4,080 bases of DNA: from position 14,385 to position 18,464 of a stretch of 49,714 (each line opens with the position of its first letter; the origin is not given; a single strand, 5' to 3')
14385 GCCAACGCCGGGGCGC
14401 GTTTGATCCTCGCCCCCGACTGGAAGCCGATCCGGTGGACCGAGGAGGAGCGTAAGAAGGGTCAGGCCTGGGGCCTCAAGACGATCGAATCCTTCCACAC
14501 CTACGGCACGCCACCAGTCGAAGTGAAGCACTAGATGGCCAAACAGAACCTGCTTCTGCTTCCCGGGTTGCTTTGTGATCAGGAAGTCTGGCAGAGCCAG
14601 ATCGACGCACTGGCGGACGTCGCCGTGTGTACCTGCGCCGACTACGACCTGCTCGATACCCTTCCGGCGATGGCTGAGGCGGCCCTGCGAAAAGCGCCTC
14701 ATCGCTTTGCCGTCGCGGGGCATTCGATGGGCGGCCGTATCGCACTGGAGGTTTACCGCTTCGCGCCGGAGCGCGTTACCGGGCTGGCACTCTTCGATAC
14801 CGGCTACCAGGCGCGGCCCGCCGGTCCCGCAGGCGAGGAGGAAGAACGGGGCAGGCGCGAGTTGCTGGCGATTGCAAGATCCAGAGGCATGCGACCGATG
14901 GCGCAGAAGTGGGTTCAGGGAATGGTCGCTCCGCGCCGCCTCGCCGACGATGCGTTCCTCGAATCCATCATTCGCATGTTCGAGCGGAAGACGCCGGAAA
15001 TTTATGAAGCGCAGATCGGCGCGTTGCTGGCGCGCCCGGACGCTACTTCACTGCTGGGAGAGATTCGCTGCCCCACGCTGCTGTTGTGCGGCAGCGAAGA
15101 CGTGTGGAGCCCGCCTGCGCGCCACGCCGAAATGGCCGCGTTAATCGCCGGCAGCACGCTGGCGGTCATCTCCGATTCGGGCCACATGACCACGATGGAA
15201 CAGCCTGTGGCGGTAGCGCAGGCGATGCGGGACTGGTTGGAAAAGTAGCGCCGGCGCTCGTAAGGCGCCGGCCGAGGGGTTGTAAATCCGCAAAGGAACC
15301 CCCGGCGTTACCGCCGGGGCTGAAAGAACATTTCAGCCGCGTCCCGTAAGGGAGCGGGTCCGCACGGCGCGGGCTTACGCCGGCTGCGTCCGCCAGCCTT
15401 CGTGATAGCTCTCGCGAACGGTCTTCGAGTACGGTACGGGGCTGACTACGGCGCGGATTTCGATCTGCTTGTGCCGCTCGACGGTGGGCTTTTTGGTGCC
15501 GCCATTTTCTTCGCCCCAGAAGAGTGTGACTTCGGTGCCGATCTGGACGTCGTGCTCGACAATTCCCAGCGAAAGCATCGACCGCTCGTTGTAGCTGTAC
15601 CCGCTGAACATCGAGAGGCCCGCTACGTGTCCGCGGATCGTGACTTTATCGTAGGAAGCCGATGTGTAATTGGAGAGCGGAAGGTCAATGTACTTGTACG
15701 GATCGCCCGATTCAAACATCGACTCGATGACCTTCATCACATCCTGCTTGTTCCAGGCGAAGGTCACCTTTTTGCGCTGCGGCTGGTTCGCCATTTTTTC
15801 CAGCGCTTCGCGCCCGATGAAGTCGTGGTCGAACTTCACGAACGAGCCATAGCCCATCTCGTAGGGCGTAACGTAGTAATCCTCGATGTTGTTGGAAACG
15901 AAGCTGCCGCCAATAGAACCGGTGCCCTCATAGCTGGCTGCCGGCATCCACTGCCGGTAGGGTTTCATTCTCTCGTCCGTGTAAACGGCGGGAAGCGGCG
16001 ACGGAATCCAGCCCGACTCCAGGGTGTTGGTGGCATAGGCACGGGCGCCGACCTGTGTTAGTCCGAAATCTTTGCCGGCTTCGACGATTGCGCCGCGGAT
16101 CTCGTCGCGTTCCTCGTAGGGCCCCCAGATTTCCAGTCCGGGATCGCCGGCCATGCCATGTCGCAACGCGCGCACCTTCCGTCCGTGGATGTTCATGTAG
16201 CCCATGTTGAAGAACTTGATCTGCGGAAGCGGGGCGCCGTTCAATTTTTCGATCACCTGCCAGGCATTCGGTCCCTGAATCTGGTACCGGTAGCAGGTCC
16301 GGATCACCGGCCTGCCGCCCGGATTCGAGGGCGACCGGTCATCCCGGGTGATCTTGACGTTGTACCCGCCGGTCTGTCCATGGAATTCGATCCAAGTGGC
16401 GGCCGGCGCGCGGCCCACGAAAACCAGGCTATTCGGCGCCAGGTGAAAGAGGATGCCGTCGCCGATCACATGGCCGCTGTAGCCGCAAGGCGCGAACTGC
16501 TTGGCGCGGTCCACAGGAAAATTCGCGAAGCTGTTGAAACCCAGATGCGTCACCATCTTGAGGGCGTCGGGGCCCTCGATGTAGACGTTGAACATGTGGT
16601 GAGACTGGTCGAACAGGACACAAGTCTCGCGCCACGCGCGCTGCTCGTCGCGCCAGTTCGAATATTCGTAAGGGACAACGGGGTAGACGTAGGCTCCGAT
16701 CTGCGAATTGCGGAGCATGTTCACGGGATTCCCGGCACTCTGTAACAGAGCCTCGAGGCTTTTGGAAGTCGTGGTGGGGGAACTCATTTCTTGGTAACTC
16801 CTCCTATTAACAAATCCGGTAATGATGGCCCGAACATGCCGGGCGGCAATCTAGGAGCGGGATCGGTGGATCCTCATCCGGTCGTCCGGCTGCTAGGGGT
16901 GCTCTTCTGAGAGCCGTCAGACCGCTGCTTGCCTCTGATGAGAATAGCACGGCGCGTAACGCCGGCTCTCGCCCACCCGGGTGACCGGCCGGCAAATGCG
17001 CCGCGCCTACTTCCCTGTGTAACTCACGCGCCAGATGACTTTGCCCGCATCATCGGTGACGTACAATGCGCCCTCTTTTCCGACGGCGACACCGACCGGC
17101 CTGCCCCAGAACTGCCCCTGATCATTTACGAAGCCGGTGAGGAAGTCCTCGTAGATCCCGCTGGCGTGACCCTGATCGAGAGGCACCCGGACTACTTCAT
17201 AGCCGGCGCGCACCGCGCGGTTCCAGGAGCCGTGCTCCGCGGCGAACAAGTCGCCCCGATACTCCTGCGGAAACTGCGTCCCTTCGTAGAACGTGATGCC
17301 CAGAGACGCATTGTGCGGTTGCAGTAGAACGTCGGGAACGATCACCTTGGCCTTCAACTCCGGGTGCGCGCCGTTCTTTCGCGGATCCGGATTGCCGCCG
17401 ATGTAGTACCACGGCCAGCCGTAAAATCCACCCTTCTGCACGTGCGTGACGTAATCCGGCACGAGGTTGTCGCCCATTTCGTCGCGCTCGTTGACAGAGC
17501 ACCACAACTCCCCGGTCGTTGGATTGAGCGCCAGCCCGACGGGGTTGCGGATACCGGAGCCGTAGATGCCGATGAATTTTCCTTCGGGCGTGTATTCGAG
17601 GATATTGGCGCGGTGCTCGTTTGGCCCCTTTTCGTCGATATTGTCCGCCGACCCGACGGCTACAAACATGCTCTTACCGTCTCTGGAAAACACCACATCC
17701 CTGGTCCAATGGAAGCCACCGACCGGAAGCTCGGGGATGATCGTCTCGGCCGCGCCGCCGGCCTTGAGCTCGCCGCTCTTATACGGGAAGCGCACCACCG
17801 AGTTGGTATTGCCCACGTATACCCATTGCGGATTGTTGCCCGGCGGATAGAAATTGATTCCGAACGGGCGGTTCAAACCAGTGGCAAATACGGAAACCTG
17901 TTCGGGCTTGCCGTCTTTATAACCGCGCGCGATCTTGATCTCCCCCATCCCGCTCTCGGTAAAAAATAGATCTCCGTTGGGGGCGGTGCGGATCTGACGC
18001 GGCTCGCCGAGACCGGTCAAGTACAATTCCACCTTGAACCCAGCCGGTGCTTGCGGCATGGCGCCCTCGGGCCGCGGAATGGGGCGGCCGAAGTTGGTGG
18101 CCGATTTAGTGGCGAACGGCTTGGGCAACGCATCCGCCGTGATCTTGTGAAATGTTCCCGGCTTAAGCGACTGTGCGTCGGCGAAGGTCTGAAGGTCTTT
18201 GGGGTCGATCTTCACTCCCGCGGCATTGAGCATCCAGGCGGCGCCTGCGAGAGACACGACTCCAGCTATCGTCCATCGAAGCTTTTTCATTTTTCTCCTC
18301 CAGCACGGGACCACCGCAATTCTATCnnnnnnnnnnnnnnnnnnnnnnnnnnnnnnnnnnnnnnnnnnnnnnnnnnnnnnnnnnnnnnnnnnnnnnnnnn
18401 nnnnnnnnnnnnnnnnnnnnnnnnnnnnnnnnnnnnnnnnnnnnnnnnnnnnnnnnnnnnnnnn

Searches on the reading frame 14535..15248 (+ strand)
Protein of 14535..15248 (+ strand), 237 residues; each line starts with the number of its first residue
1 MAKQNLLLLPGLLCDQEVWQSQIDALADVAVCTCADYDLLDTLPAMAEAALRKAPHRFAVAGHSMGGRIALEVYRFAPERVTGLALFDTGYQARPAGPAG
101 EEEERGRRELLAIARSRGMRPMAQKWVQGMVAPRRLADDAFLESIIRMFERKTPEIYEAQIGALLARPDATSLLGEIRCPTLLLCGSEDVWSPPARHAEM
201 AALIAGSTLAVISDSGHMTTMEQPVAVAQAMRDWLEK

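Call 22: search_protein_families(library=pfam, proteins=[window:14535-15248:+])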
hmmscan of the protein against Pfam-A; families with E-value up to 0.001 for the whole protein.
window:14535-15248:+ (237 aa): 6 families
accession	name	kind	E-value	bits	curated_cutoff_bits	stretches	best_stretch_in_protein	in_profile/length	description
PF12697.13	Abhydrolase_6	-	1.2e-12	49.4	26.3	1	37-230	46-217/217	Alpha/beta hydrolase family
PF00561.26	Abhydrolase_1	-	4.5e-11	43.3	25.8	1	54-93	67-103/245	alpha/beta hydrolase fold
PF12146.15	Hydrolase_4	-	4.8e-09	36.3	27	1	50-223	70-238/239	Serine aminopeptidase, S33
PF00975.26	Thioesterase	-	1.7e-07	32.1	26.4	1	43-234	51-225/226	Thioesterase domain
PF20408.4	Abhydrolase_11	-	1.9e-05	24.9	27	1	39-97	60-113/193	Alpha/beta hydrolase domain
PF00756.26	Esterase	-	4.8e-05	23.7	22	1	39-83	98-142/251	Putative esterase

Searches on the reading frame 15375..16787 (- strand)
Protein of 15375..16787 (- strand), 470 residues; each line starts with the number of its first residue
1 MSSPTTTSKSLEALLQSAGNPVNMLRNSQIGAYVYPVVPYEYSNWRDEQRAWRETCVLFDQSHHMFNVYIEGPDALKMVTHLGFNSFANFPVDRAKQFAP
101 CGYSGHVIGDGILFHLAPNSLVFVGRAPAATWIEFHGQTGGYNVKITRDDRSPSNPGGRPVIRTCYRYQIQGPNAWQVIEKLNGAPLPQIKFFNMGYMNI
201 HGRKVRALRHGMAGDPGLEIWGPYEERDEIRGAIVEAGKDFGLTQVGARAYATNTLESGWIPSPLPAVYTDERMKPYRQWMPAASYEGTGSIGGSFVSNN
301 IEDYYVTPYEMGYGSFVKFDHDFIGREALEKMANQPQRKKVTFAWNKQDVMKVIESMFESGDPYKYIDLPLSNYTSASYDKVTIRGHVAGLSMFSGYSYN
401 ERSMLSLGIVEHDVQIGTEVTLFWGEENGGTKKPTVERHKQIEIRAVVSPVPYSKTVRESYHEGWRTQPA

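Call 22: search_protein_families(library=pfam, proteins=[window:15375-16787:-])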
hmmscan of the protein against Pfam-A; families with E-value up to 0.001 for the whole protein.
window:15375-16787:- (470 aa): 1 family
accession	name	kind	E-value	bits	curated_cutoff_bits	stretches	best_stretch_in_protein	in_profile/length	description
PF01571.26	GCV_T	-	2e-39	135.8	25.6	1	38-261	20-235/255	Aminomethyltransferase folate-binding domain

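Call 29: search_protein_families(library=ncbifam, proteins=[window:15375-16787:-], max_evalue=0.00001)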
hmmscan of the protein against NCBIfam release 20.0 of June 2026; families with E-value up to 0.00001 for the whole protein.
window:15375-16787:- (470 aa): 8 families
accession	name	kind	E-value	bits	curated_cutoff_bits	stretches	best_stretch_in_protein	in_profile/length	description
NF047885.1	VanMgalDeMLigM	equivalog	1.7e-228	759.1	580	1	11-467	1-459/461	vanillate/3-O-methylgallate O-demethylase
NF047633.1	SyrngDmethDesA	equivalog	1e-205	683.5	800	1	10-462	1-452/453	syringate O-demethylase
NF001567.0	PRK00389.1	subfamily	1.2e-23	83.6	300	1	38-259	27-233/359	glycine cleavage system aminomethyltransferase GcvT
NF053776.1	TmaoDeMthMsil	equivalog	1.1e-16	60.5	1100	1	47-261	420-630/763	trimethylamine N-oxide demethylase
TIGR00528.1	gcvT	equivalog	7.4e-15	54.7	235.85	1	38-259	25-233/362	glycine cleavage system aminomethyltransferase GcvT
NF009133.0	PRK12486.1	equivalog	1.7e-11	43.7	410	1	68-244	66-230/369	dimethylsulfoniopropionate demethylase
TIGR01372.1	soxA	subfamily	1.7e-10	39.3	1164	1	46-261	647-858/996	sarcosine oxidase subunit alpha family protein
NF010093.0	PRK13579.1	equivalog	6.5e-06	25.2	459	0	49-237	45-218/371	glycine cleavage system aminomethyltransferase GcvT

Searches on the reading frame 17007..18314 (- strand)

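Call 22: search_protein_families(library=pfam, proteins=[window:17007-18314:-])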
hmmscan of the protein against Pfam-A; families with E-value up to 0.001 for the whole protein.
window:17007-18314:- (435 aa): 4 families
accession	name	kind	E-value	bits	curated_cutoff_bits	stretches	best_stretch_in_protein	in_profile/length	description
PF07995.17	GSDH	-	1.1e-18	68.1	25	1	104-424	3-328/332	Glucose / Sorbosone dehydrogenase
PF01436.27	NHL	-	0.00038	20.8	20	0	405-421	3-19/28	NHL repeat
PF23500.1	DUF7133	-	0.00043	20.1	27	0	336-421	267-346/385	Domain of unknown function (DUF7133)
PF24684.1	Vgb_lyase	-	0.00043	19.6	50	0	104-175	56-122/290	Virginiamycin B lyase family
